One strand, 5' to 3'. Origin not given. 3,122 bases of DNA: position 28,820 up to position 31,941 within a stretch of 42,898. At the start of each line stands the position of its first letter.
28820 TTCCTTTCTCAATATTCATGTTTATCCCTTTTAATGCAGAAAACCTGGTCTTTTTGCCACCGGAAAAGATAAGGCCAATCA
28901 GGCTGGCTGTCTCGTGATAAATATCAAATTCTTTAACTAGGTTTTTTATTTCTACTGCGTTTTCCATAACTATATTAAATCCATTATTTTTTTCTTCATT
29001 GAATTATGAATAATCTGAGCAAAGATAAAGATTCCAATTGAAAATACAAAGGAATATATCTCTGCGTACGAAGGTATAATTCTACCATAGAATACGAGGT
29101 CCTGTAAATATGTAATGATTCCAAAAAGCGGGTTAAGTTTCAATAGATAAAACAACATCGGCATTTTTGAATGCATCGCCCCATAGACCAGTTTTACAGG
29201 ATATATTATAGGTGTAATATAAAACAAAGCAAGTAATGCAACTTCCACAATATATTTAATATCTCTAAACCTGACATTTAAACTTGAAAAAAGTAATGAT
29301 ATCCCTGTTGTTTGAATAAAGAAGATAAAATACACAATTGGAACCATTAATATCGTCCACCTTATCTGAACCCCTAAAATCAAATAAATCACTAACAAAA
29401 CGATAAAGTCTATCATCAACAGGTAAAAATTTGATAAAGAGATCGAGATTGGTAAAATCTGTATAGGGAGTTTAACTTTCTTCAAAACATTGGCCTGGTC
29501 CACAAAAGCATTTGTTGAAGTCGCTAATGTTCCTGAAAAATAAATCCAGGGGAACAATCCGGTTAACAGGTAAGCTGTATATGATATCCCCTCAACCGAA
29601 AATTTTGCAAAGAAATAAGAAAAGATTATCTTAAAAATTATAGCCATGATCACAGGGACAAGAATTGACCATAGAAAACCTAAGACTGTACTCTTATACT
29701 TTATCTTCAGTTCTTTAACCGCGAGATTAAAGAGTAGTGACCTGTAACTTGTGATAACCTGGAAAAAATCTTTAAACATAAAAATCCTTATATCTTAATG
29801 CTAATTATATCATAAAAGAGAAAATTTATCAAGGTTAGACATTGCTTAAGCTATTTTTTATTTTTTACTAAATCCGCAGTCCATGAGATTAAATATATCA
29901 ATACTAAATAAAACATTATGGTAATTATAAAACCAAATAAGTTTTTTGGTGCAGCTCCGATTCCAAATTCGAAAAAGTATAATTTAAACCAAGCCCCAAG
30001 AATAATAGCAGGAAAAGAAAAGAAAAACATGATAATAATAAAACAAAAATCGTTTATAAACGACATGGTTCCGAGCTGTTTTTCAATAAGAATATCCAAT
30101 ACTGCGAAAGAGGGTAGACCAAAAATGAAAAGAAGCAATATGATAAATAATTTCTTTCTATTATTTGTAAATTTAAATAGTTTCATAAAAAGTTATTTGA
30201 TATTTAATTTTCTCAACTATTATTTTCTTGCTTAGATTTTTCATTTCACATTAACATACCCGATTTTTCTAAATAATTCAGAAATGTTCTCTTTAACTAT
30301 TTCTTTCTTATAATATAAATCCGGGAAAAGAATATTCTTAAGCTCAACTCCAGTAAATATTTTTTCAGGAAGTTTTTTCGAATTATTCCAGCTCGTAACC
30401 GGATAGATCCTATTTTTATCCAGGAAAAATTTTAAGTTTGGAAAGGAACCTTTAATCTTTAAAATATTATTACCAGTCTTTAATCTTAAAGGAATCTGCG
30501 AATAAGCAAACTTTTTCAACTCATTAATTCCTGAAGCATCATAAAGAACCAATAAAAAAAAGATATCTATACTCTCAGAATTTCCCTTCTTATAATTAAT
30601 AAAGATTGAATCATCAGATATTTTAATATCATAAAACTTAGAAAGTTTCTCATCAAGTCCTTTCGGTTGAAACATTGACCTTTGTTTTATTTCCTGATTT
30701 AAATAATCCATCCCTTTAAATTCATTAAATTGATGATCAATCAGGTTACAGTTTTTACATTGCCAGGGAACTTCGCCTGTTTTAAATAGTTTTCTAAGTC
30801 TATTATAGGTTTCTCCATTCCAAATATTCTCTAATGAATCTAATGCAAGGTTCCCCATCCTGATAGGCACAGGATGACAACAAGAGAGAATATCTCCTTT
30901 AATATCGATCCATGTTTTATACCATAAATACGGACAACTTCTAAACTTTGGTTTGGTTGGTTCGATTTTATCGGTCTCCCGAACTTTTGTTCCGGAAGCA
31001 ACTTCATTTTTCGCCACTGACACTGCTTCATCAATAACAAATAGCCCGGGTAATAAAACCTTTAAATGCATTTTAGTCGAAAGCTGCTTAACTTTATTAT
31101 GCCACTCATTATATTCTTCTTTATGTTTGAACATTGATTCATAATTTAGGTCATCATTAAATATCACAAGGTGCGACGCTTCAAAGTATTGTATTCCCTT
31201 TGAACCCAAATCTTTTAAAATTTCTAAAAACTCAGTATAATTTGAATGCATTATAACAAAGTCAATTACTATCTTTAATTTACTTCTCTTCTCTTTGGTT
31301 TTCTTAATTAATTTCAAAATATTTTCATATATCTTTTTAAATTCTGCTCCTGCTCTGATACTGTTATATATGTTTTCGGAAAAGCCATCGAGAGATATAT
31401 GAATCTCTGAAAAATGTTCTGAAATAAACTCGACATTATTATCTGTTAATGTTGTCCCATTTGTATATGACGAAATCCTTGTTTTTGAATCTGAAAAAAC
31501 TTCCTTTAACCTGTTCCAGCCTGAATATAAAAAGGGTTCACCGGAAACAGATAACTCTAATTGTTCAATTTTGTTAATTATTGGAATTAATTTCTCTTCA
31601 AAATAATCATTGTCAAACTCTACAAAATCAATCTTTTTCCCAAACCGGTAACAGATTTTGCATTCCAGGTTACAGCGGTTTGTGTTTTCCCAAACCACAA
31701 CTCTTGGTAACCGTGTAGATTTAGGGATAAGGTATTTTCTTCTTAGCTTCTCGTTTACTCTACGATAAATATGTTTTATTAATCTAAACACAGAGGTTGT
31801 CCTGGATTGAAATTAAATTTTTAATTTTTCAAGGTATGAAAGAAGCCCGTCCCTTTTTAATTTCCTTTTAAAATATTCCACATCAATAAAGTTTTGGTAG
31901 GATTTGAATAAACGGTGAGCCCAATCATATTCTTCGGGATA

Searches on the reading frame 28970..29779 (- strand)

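Call 35: search_protein_families(library=pfam, proteins=[window:28970-29779:-], max_evalue=0.001)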
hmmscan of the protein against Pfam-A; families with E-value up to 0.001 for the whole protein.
window:28970-29779:- (269 aa): 1 family
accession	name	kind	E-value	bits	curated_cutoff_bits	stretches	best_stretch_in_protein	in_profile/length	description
PF01061.29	ABC2_membrane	-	9e-10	38.9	26.9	1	17-218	4-199/211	ABC-2 type transporter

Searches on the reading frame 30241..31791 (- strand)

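Call 35: search_protein_families(library=pfam, proteins=[window:30241-31791:-], max_evalue=0.001)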
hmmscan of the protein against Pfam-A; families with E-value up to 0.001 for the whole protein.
window:30241-31791:- (516 aa): 2 families
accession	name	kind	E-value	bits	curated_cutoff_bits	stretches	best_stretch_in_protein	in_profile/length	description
PF04055.27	Radical_SAM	-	3.9e-13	50.3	29.5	1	37-194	4-165/166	Radical SAM superfamily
PF13186.11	SPASM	-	2.4e-11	44.2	21.5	1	286-349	1-67/67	Iron-sulfur cluster-binding domain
